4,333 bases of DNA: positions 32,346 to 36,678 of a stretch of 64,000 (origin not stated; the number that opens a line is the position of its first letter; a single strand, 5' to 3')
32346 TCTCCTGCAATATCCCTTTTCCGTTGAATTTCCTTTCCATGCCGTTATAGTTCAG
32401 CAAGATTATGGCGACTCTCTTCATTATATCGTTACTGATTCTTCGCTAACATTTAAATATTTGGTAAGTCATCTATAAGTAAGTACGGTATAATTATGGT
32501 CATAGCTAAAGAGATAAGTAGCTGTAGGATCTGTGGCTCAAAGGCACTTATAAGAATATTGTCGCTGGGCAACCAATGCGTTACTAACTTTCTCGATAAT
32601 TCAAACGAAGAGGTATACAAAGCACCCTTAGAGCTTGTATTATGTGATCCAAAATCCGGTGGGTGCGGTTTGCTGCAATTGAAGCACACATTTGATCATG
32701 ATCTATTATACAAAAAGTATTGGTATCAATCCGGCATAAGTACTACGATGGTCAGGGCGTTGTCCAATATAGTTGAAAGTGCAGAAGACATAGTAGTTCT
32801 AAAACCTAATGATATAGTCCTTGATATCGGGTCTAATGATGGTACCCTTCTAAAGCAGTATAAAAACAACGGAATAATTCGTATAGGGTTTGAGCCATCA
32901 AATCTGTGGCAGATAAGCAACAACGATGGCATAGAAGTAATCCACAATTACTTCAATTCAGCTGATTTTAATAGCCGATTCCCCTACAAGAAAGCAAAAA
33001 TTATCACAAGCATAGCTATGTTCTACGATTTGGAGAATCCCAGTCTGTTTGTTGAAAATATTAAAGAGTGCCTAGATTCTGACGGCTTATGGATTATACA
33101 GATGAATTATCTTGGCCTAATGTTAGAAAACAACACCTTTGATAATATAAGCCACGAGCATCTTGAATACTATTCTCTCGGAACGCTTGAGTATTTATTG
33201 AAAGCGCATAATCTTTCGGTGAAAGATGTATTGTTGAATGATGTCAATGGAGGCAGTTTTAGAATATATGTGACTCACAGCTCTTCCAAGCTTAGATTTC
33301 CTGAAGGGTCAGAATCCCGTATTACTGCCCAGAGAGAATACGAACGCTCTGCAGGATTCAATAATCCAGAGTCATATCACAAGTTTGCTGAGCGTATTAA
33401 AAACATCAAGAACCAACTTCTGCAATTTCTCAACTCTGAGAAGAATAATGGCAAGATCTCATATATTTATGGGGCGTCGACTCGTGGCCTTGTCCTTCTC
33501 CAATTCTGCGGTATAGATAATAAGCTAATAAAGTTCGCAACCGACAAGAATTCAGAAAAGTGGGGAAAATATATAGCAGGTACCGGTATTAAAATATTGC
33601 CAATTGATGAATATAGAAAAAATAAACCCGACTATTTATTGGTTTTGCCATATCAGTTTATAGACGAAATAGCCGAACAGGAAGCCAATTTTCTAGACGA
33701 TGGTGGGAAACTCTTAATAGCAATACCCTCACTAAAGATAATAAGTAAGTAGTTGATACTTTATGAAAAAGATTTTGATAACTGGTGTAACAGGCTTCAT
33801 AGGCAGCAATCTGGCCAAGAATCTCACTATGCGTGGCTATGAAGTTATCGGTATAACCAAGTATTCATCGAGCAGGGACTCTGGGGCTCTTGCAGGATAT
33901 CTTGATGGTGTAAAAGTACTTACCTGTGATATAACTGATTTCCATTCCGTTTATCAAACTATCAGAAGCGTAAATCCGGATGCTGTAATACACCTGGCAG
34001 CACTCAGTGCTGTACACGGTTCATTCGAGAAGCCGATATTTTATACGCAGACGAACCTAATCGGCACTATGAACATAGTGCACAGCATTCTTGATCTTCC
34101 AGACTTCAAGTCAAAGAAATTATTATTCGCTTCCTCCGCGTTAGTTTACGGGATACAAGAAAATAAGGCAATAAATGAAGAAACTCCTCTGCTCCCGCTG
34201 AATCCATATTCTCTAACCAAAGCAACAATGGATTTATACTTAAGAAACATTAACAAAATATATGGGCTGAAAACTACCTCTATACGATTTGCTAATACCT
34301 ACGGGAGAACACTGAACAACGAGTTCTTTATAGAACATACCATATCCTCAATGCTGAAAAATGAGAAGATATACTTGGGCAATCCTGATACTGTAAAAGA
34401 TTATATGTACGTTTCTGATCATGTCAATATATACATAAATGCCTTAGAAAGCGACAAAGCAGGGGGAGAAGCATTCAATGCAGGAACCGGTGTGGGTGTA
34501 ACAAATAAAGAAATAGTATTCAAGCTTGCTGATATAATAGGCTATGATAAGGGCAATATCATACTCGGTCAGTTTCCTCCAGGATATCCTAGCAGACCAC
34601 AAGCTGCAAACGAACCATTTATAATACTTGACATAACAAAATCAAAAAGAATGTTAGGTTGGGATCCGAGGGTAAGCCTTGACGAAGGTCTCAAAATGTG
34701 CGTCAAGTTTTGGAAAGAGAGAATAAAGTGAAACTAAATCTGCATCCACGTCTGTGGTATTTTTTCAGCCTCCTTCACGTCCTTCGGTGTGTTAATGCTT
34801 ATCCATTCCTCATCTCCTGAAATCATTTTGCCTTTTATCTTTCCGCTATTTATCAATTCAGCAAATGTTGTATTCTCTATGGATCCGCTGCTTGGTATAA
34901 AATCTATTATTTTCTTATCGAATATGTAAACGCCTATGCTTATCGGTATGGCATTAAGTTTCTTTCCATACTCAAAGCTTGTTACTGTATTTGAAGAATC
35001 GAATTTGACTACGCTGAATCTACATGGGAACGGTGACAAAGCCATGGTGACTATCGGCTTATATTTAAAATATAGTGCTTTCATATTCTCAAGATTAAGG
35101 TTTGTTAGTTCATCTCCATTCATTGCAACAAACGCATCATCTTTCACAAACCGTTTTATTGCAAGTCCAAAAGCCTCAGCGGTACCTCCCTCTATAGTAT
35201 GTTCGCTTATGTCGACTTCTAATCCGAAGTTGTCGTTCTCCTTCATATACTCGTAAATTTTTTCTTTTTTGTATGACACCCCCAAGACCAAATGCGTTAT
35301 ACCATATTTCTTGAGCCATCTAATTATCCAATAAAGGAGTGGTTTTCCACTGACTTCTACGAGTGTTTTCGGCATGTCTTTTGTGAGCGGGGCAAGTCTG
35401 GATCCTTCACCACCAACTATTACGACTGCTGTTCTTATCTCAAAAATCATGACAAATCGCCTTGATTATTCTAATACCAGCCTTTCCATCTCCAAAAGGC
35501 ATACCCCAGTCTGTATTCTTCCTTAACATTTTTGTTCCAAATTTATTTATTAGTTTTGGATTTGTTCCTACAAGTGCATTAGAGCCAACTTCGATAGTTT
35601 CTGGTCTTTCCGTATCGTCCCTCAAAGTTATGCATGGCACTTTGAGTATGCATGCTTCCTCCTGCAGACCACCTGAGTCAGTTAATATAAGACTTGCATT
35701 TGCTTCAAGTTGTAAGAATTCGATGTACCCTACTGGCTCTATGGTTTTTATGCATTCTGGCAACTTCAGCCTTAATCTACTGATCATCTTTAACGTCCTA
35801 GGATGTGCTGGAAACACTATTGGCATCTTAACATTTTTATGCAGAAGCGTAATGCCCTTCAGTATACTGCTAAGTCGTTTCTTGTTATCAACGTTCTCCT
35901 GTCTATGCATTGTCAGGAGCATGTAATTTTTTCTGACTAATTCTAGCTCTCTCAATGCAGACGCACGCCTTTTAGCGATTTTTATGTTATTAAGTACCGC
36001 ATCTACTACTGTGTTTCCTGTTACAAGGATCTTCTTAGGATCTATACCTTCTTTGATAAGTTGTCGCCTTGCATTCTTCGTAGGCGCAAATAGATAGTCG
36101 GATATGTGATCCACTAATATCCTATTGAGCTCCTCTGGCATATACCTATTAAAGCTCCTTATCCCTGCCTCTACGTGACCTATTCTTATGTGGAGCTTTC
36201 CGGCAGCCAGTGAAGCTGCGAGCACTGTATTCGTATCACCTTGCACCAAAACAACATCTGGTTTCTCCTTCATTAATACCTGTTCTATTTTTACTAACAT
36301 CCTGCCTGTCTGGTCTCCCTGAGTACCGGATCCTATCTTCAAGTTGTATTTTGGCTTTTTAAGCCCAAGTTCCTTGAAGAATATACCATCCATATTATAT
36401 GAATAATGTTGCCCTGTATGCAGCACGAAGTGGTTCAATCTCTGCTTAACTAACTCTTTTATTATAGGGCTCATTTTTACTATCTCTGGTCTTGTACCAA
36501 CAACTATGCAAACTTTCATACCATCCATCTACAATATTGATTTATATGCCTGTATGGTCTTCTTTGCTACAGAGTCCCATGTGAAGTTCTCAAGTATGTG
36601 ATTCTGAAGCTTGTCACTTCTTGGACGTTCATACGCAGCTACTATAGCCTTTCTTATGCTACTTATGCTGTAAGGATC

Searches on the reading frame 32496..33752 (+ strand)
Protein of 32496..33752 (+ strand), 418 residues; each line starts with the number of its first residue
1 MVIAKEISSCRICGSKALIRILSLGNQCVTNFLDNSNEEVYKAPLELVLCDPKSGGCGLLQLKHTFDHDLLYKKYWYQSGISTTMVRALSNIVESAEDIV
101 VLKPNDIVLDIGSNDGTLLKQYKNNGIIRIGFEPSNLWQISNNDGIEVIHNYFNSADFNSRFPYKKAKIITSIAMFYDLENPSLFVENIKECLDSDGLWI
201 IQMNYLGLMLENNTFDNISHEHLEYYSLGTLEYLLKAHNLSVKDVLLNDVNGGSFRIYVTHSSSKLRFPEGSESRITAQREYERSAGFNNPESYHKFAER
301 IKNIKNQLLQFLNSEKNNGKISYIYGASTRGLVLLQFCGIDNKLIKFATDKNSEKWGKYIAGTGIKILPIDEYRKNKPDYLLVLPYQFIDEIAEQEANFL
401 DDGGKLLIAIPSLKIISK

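Call 8: search_protein_families(library=pfam, proteins=[window:32496-33752:+], max_evalue=0.00001)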
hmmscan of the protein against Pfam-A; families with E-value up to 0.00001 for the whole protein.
window:32496-33752:+ (418 aa): 3 families
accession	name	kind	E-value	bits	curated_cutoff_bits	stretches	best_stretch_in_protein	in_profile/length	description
PF08484.17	Methyltransf_14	-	4.5e-44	150.5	23.5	1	250-411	2-160/160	C-methyltransferase C-terminal domain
PF13489.12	Methyltransf_23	-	6.2e-12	46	27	1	102-242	20-161/164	Methyltransferase domain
PF08421.16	Methyltransf_13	-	3.7e-11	43.5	31.3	1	10-72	1-62/62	Putative zinc binding domain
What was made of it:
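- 32496..33752 (+): TylC3/TcaB9-type sugar 3-C-methyltransferase (418 aa). It is co-located but is not a conserved partner. Pfam Methyltransf_13, _23 and _14 (call 8).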

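Call 11: search_protein_families(library=ncbifam, proteins=[window:32496-33752:+], max_evalue=1e-10)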
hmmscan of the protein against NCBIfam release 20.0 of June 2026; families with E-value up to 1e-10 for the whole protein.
window:32496-33752:+ (418 aa): 0 families

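Call 63: search_solved_structures(query=window:32496-33752:+, max_evalue=0.00001)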
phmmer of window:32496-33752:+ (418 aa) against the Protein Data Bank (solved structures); distinct sequences matched with E-value up to 0.00001: 10.
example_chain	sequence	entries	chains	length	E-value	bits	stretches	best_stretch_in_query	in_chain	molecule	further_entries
4rv9_A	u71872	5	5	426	1.6e-51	178.6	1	4-415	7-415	D-mycarose 3-C-methyltransferase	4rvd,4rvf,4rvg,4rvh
5t64_A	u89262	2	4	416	1.4e-34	122.8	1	8-415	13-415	Sugar 3-C-methyl transferase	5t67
5t6b_A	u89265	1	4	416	4.8e-34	121.1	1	8-414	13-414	Sugar 3-C-methyl transferase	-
4e2w_A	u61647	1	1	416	5.8e-34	120.8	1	8-414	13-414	TcaB9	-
3ndi_A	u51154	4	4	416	1e-33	120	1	8-414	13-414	Methyltransferase | TcaB9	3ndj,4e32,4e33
4e2x_A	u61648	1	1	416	1e-33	120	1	8-414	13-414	TcaB9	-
4e30_A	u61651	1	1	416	1.5e-33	119.4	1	8-414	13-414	TcaB9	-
4e31_A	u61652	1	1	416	2.7e-33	118.6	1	8-414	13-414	TcaB9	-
4e2y_A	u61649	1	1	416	2.7e-33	118.6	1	8-414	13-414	TcaB9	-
4e2z_A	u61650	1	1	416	9.7e-33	116.8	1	8-414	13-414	TcaB9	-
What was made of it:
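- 32496..33752 (+): PDB 4rv9 D-mycarose 3-C-methyltransferase 178.6 bits (call 63).
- Checked: a TylC3/TcaB9-type sugar 3-C-methyltransferase at 32496-33752 (calls 8, 63);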

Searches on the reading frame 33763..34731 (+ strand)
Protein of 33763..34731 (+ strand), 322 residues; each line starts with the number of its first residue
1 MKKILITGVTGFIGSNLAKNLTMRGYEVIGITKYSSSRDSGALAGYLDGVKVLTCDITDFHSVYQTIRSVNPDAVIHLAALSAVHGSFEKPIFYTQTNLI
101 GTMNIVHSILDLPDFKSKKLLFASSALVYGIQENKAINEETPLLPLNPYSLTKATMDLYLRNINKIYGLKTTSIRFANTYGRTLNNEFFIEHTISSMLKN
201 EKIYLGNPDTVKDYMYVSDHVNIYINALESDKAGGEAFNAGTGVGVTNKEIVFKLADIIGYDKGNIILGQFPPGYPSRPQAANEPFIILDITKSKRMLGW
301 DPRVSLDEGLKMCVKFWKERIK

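Call 8: search_protein_families(library=pfam, proteins=[window:33763-34731:+], max_evalue=0.00001)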
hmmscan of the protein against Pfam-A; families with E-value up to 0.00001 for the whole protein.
window:33763-34731:+ (322 aa): 5 families
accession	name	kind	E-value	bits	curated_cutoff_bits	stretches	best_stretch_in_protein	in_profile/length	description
PF16363.11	GDP_Man_Dehyd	-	2.7e-64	218.2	27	1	5-312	1-331/332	GDP-mannose 4,6 dehydratase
PF01370.27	Epimerase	-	5.5e-52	177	20.9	1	4-241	1-240/240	NAD dependent epimerase/dehydratase family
PF04321.23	RmlD_sub_bind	-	2.2e-17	63.5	27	1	3-186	2-158/287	RmlD substrate binding domain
PF01073.25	3Beta_HSD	-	1.8e-15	57.2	22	1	5-228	1-229/280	3-beta hydroxysteroid dehydrogenase/isomerase family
PF02719.21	Polysacc_synt_2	-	1.3e-11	44.7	20.2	1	4-262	1-250/293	Polysaccharide biosynthesis protein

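Call 11: search_protein_families(library=ncbifam, proteins=[window:33763-34731:+], max_evalue=1e-10)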
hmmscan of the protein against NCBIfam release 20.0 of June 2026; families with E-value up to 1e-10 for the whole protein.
window:33763-34731:+ (322 aa): 20 families
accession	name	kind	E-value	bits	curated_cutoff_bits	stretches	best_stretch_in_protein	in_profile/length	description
TIGR01181.1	dTDP_gluc_dehyt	equivalog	1.5e-46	159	365.1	1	3-319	1-313/321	dTDP-glucose 4,6-dehydratase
TIGR04180.1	EDH_00030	hypoth_equivalog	2.3e-42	145.1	475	1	4-304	1-296/297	NAD-dependent 4,6-dehydratase LegB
TIGR01179.1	galE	equivalog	2.7e-41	141.5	262.3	1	3-187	1-184/332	UDP-glucose 4-epimerase GalE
TIGR01472.1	gmd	equivalog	2.1e-30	106.1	415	1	2-253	1-262/342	GDP-mannose 4,6-dehydratase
TIGR02622.1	CDP_4_6_dhtase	equivalog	2.7e-30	105.7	278.45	1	2-319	5-332/352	CDP-glucose 4,6-dehydratase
TIGR02197.1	heptose_epim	equivalog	1.6e-27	96.5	274.6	1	4-315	1-311/316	ADP-glyceromanno-heptose 6-epimerase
NF007582.0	PRK10217.1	equivalog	5.9e-27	94.7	698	1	1-317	1-331/355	dTDP-glucose 4,6-dehydratase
NF007490.0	PRK10084.1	subfamily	2.9e-26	92.3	649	1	3-317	2-334/361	dTDP-glucose 4,6-dehydratase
NF011728.1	PRK15181.1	equivalog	3e-24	85.7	760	1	2-318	16-338/348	Vi polysaccharide biosynthesis UDP-N-acetylglucosaminuronic acid C-4 epimerase TviC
NF007956.0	PRK10675.1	subfamily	4.4e-21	75.4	394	1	3-166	2-166/338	UDP-glucose 4-epimerase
NF042423.1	oxyalk_red_Shew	equivalog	1.3e-17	63.8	580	1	2-229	9-222/331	2-alkyl-3-oxoalkanoate reductase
NF047922.1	GDPFucSynFcl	equivalog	4.4e-16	59.2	500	1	2-317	3-301/308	GDP-L-fucose synthase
NF008360.0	PRK11150.1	equivalog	6.3e-16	58.5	452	1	4-281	2-274/310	ADP-glyceromanno-heptose 6-epimerase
NF042422.1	oxyalk_red_OleD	equivalog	1.3e-15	57.7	580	1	3-125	2-110/329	2-alkyl-3-oxoalkanoate reductase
NF043036.1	ErythonDh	equivalog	1.7e-14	53.8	325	1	3-162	2-162/321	D-erythronate dehydrogenase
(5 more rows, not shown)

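Call 54: search_solved_structures(query=window:33763-34731:+, max_evalue=1e-20, show_alignments=1)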
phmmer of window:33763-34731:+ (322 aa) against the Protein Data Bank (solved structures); distinct sequences matched with E-value up to 1e-20: 43.
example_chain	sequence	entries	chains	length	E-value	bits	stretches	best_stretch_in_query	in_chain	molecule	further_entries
4zrm_A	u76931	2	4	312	1.8e-40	142.1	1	3-320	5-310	UDP-glucose 4-epimerase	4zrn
2p5u_A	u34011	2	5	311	1e-29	106.8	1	3-317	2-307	UDP-glucose 4-epimerase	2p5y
2hun_A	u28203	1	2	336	3.1e-29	105.2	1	3-317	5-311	336aa long hypothetical dTDP-glucose 4,6-dehydratase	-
7ys8_A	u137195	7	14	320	5.8e-29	104.3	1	4-319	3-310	UDP-glucose 4-epimerase | UDP-glucose 4-epimerase along with EC 5.1.3.2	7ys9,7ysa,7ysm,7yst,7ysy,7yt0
6wjb_A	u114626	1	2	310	7.7e-29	103.9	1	2-260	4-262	NAD-dependent epimerase/dehydratase family protein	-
6wj9_A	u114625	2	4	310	7.3e-28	100.7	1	2-260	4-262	NAD-dependent epimerase/dehydratase family protein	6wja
3ruc_A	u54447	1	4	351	2.3e-27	99.1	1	3-317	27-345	WbgU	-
3ru7_A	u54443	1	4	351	2.4e-27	99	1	3-317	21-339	WbgU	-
3ru9_A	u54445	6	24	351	2.5e-27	99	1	3-317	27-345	WbgU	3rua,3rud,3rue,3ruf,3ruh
3lu1_A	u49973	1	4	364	2.8e-27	98.8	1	3-317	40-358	WbgU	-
2pk3_A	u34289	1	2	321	5.1e-27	98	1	3-314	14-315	GDP-6-deoxy-D-lyxo-4-hexulose reductase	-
6bi4_A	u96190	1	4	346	1.2e-26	96.7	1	3-318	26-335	dTDP-glucose 4,6-dehydratase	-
7us5_A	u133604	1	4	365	7.9e-26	94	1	2-322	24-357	GDP-D-GLYCERO-D-MANNO-HEPTOSE 4,6-DEHYDRATASE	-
1sb8_A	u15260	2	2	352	8.7e-26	93.9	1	4-316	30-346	wbpP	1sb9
2z1m_A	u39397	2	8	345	3.6e-25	91.9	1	2-314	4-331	GDP-D-mannose dehydratase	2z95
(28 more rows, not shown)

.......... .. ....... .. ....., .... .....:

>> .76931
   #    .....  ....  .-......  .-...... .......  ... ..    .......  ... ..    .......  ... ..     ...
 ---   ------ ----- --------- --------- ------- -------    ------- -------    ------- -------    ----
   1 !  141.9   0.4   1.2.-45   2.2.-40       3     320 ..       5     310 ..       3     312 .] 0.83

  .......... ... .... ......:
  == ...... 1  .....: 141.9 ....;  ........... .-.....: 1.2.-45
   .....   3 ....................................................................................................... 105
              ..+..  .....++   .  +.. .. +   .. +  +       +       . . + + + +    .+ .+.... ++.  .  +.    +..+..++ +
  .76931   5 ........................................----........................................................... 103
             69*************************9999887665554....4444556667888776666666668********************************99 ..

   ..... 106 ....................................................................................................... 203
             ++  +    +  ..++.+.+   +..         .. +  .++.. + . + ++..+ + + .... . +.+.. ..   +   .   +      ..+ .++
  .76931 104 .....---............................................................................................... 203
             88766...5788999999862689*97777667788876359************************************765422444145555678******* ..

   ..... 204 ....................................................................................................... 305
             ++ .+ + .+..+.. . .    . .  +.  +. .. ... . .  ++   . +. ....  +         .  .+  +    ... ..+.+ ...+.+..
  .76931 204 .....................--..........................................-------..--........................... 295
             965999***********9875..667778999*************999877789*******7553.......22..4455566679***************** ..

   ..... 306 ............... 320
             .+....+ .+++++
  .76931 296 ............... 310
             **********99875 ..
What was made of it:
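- SDR322 is most similar to a UDP-hexose 4-epimerase, 4zrm at 142 bits (call 54).
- Tried and rejected: Whether it is a reductase or a 4-epimerase stays open, since it scores 142 bits to 4zrm and 98 bits to Rmd 2pk3 (call 54).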

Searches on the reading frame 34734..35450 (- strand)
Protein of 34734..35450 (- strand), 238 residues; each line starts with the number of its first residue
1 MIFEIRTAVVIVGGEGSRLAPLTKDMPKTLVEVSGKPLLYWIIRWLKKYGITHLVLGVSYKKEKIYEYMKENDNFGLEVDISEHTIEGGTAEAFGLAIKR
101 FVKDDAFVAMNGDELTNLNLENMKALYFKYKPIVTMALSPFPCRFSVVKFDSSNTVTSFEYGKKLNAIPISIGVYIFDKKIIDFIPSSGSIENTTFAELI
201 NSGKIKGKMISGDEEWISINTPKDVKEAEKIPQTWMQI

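Call 8: search_protein_families(library=pfam, proteins=[window:34734-35450:-], max_evalue=0.00001)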
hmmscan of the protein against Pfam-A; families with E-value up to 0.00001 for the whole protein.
window:34734-35450:- (238 aa): 2 families
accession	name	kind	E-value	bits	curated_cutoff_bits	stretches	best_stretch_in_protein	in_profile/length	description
PF00483.29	NTP_transferase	-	2.2e-25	90.1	21.2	1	8-228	2-238/245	Nucleotidyl transferase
PF12804.13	NTP_transf_3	-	1e-06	29.5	27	1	8-113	1-95/160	MobA-like NTP transferase domain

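Call 11: search_protein_families(library=ncbifam, proteins=[window:34734-35450:-], max_evalue=1e-10)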
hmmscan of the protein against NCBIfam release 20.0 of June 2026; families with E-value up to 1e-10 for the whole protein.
window:34734-35450:- (238 aa): 13 families
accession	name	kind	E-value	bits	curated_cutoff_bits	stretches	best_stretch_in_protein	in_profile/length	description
TIGR03992.1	Arch_glmU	subfamily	5.8e-34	117.6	292.1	1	7-230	2-225/393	bifunctional sugar-1-phosphate nucleotidylyltransferase/acetyltransferase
NF052502.1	man1P_GTase_Rv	exception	5e-32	111.1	440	1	8-225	3-223/352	mannose-1-phosphate guanylyltransferase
NF049965.1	GlMnHpPGnyltfHddC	equivalog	1.8e-27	96.4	300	1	7-227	2-216/221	D-glycero-D-manno-heptose 1-phosphate guanosyltransferase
NF045761.1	NAMPUrTaseMurU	equivalog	1e-21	77.9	250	1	8-230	3-225/226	N-acetylmuramate alpha-1-phosphate uridylyltransferase MurU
TIGR01208.1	rmlA_long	equivalog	2.1e-21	76.2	320.25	1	8-186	2-187/353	glucose-1-phosphate thymidylyltransferase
TIGR02623.1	G1P_cyt_trans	equivalog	3.6e-21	75.8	300.25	0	8-72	3-67/255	glucose-1-phosphate cytidylyltransferase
NF041313.1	UDPGP_AglF_Halo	equivalog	5.2e-21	75.2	400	1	7-229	2-231/234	UTP--glucose-1-phosphate uridylyltransferase AglF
NF041173.1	Sug_nt_acttase_Thmprot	equivalog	5.9e-18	65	600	1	8-231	3-226/405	bifunctional sugar-1-phosphate nucleotidylyltransferase/acetyltransferase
NF041135.1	IPPtranDIPPsyn_Thcocales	equivalog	2.7e-15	56.3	580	1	7-231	2-216/419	bifunctional L-myo-inositol-1-phosphate cytidylyltransferase/CDP-L-myo-inositol myo-inositolphosphotransferase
TIGR01207.1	rmlA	equivalog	3.8e-14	52.5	360.65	1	9-233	3-237/286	glucose-1-phosphate thymidylyltransferase RfbA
NF045697.1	MurNAcPUrMurU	equivalog_domain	3.3e-11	43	370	0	10-84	2-75/229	N-acetylmuramate alpha-1-phosphate uridylyltransferase MurU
NF012024.0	PRK15480.1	equivalog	7.7e-11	41.6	588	1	5-229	3-237/292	glucose-1-phosphate thymidylyltransferase RfbA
TIGR01099.1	galU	equivalog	7.8e-11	42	326.8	0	5-83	1-77/261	UTP--glucose-1-phosphate uridylyltransferase GalU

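Call 64: search_solved_structures(query=window:34734-35450:-, max_evalue=1e-12)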
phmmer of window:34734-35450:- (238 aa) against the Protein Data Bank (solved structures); distinct sequences matched with E-value up to 1e-12: 8.
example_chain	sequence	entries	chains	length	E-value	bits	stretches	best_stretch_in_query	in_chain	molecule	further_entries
8x7s_B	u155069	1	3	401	5e-21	78.3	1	8-225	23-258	UTP--glucose-1-phosphate uridylyltransferase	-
7whr_B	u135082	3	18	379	8.1e-19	71.1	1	7-225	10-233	Nucleotidyl transferase family protein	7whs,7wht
8yre_D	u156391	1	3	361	2.4e-18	69.6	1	8-225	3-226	Mannose-1-phosphate guanylyltransferase 1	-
7x8j_A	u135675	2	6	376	2.4e-18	69.6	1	8-225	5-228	Mannose-1-phosphate guanylyltransferase 1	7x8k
6jq8_A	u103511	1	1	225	1.1e-17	67.4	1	8-188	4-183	Putative 6-deoxy-D-mannoheptose pathway protein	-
5xhw_A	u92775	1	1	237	2.3e-17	66.3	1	8-188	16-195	Putative 6-deoxy-D-mannoheptose pathway protein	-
7d72_K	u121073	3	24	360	7.6e-16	61.4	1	8-225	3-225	Mannose-1-phosphate guanyltransferase beta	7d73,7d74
1mc3_A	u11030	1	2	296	6.9e-13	51.7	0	8-234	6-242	GLUCOSE-1-PHOSPHATE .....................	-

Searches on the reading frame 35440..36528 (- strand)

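Call 8: search_protein_families(library=pfam, proteins=[window:35440-36528:-], max_evalue=0.00001)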
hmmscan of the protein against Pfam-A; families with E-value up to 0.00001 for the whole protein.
window:35440-36528:- (362 aa): 1 family
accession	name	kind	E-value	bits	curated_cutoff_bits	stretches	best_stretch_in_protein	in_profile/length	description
PF02350.25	Epimerase_2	-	1.1e-113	380.1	30.6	1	29-358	7-346/347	UDP-N-acetylglucosamine 2-epimerase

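Call 11: search_protein_families(library=ncbifam, proteins=[window:35440-36528:-], max_evalue=1e-10)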
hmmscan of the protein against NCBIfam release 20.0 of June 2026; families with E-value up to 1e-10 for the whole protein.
window:35440-36528:- (362 aa): 2 families
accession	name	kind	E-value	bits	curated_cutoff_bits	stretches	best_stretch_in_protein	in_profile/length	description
TIGR00236.1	wecB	equivalog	3.5e-130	434.4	210.15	1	4-359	1-363/366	non-hydrolyzing UDP-N-acetylglucosamine 2-epimerase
TIGR03568.1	NeuC_NnaA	equivalog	1.3e-25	90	235.9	1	5-356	2-363/365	UDP-N-acetylglucosamine 2-epimerase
